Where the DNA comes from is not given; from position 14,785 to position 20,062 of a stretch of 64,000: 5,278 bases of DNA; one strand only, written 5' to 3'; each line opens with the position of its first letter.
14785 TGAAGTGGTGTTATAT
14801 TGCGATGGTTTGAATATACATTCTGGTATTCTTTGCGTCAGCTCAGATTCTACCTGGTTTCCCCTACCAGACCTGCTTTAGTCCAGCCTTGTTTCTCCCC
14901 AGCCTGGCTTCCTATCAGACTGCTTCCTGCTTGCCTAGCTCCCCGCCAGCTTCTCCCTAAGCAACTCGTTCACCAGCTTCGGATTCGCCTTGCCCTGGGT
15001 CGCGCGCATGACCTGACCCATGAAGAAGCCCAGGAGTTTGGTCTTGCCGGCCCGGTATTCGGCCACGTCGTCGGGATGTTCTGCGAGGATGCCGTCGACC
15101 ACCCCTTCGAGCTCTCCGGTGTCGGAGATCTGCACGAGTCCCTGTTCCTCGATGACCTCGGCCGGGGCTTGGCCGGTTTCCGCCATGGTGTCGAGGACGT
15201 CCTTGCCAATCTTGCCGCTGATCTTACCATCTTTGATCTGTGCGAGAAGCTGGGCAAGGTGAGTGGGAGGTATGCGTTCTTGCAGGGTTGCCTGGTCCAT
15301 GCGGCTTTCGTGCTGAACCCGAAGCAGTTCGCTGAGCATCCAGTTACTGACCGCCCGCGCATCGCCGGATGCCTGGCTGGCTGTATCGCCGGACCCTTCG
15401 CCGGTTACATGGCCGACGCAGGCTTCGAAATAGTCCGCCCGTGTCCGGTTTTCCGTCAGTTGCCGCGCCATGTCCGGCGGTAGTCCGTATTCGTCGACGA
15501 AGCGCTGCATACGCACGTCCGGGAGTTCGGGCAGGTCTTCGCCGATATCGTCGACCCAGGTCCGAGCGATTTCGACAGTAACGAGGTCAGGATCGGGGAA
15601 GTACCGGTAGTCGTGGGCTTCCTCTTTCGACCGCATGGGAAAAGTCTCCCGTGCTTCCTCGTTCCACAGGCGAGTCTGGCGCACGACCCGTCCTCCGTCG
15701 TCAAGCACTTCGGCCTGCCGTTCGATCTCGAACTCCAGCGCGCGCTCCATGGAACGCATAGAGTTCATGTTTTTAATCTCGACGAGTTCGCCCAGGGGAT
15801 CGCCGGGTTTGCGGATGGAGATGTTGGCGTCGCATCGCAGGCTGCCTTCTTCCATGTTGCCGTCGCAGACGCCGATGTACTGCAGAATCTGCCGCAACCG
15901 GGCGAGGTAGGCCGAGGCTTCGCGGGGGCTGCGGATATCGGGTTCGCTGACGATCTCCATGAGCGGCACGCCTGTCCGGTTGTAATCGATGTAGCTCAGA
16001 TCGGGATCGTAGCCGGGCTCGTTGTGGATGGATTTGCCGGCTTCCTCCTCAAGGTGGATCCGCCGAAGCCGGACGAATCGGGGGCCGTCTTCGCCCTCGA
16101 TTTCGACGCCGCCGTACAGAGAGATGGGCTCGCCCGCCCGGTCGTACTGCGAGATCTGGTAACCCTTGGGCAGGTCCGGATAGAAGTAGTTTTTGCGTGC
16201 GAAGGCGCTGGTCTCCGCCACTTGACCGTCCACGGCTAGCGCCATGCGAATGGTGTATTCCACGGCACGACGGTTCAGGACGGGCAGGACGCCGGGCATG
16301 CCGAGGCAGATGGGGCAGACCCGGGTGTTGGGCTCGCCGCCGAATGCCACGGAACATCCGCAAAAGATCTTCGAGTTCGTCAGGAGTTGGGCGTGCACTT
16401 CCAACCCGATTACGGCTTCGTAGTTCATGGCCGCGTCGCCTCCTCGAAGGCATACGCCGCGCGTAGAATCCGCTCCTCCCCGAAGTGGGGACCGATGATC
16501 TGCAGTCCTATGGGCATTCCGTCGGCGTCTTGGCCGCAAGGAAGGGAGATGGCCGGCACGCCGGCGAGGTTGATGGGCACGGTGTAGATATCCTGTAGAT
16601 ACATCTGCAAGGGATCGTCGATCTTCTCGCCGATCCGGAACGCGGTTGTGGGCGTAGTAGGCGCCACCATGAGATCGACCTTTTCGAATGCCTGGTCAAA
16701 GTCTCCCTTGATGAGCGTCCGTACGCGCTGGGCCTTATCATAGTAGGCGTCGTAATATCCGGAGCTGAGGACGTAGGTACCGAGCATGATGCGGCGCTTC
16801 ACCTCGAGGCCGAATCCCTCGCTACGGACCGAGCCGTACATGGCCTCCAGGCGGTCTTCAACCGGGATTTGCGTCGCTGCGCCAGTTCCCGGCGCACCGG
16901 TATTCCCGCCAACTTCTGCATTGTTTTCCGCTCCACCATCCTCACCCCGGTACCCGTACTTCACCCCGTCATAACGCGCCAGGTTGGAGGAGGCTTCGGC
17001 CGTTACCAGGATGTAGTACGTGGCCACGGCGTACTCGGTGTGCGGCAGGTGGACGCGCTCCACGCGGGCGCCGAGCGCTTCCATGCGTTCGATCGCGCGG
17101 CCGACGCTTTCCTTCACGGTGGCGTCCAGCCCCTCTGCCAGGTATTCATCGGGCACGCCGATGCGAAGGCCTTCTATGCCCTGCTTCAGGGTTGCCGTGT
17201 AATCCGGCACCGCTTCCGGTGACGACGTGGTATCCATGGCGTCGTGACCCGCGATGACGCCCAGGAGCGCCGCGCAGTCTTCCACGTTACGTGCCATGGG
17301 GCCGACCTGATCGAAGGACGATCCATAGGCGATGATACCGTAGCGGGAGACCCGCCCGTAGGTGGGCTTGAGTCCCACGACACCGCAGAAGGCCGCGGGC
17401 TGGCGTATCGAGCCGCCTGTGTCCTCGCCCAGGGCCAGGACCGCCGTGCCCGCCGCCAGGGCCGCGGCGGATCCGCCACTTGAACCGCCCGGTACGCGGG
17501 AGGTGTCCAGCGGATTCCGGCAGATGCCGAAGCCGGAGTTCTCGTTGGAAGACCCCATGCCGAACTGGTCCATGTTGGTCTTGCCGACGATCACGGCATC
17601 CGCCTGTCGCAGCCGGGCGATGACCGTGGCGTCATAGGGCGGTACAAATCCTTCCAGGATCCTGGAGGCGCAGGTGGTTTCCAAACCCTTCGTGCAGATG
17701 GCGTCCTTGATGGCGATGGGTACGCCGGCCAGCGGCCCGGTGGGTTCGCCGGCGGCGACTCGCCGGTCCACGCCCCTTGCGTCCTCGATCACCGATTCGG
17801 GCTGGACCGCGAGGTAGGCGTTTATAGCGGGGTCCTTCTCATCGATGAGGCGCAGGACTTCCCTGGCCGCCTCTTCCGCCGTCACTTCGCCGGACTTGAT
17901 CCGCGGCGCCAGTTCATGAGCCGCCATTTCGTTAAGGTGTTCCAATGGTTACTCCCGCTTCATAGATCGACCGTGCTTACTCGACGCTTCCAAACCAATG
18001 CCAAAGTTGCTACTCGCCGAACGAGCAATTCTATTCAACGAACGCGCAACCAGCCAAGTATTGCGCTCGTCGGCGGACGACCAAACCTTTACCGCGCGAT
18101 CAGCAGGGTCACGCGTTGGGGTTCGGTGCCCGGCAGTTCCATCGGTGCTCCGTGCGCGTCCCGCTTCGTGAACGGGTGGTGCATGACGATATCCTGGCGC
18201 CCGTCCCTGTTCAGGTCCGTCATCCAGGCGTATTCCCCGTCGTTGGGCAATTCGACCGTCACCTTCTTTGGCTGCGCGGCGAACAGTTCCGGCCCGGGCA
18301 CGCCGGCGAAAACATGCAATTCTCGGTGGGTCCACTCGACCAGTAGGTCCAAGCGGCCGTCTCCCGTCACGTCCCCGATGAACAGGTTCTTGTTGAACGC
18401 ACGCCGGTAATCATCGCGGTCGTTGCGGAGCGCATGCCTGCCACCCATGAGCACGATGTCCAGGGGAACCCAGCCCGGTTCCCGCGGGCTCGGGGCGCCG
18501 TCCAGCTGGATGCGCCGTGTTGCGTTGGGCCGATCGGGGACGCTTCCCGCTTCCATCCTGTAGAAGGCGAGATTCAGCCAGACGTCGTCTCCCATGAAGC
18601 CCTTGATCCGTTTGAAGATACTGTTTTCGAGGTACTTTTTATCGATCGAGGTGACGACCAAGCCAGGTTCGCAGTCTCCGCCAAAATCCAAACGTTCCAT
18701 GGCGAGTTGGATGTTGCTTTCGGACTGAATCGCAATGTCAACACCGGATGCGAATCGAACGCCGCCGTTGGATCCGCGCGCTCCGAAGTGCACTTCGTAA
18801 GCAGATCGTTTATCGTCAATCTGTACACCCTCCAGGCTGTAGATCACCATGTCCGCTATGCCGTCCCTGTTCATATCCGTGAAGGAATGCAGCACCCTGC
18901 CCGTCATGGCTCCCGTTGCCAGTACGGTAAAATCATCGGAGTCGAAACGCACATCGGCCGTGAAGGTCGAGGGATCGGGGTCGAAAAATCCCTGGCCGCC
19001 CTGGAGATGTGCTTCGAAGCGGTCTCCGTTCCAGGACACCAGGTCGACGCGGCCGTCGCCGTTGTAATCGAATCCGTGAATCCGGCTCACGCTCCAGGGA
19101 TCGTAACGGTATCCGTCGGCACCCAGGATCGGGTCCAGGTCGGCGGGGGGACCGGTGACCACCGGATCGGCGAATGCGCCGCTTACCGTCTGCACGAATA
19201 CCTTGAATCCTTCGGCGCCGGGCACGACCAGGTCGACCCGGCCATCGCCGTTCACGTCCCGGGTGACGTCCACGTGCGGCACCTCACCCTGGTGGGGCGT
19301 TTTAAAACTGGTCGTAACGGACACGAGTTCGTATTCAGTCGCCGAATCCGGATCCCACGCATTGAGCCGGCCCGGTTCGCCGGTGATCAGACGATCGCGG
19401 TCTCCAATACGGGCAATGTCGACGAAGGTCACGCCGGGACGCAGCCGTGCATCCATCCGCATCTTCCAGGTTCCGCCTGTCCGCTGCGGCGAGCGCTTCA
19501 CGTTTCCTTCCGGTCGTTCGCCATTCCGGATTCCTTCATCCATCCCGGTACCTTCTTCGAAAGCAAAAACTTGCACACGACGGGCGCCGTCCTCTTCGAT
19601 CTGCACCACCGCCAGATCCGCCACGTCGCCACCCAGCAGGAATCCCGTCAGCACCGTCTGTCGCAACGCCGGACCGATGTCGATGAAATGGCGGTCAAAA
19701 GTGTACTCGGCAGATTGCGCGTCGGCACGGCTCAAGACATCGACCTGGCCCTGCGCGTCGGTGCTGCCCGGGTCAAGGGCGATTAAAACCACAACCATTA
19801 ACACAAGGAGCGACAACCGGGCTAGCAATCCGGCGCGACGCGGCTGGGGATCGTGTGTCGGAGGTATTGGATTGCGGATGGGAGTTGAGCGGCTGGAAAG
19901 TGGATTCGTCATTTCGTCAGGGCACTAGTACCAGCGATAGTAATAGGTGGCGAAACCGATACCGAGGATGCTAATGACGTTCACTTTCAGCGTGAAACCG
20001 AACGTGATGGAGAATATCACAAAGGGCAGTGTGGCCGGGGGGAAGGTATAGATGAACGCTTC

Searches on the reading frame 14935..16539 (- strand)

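Call 85: search_protein_families(library=pfam, proteins=[window:14935-16539:-], max_evalue=0.0001)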
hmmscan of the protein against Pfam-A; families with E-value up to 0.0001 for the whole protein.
window:14935-16539:- (534 aa): 2 families
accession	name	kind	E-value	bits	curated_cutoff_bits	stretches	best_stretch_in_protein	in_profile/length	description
PF02934.20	GatB_N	-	1.9e-115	385.2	23.4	1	43-329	2-276/277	GatB/GatE catalytic domain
PF02637.23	GatB_Yqey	-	1.4e-48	165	27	1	387-531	6-148/148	GatB domain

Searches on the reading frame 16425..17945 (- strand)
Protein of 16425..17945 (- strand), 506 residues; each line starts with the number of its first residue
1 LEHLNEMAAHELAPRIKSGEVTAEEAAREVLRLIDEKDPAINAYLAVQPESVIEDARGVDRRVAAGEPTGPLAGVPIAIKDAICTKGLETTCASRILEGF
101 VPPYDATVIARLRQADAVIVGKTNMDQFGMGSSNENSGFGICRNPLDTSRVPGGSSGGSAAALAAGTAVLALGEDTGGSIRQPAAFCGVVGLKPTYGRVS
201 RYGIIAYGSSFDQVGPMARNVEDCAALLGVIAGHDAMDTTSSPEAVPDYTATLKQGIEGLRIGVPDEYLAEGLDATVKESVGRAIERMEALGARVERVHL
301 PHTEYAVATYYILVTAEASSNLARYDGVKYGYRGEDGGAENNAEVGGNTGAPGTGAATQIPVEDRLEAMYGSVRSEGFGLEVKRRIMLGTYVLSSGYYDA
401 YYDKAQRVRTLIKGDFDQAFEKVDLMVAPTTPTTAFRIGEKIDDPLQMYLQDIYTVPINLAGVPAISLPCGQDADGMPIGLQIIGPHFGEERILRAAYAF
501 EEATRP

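Call 85: search_protein_families(library=pfam, proteins=[window:16425-17945:-], max_evalue=0.0001)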
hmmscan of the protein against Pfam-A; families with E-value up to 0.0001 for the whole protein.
window:16425-17945:- (506 aa): 1 family
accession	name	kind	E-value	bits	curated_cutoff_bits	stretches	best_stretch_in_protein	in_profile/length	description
PF01425.27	Amidase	-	2.1e-160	535.1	27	1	26-494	2-445/445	Amidase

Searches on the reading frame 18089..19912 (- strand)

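Call 85: search_protein_families(library=pfam, proteins=[window:18089-19912:-], max_evalue=0.0001)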
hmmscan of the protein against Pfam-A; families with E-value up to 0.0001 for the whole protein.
window:18089-19912:- (607 aa): 2 families
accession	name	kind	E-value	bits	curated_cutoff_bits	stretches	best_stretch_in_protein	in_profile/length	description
PF13517.12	FG-GAP_3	-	1.3e-12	48.6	26.9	0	282-356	1-60/61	FG-GAP-like repeat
PF01839.29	FG-GAP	-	1.6e-11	44.2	22.1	0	214-230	5-20/37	FG-GAP repeat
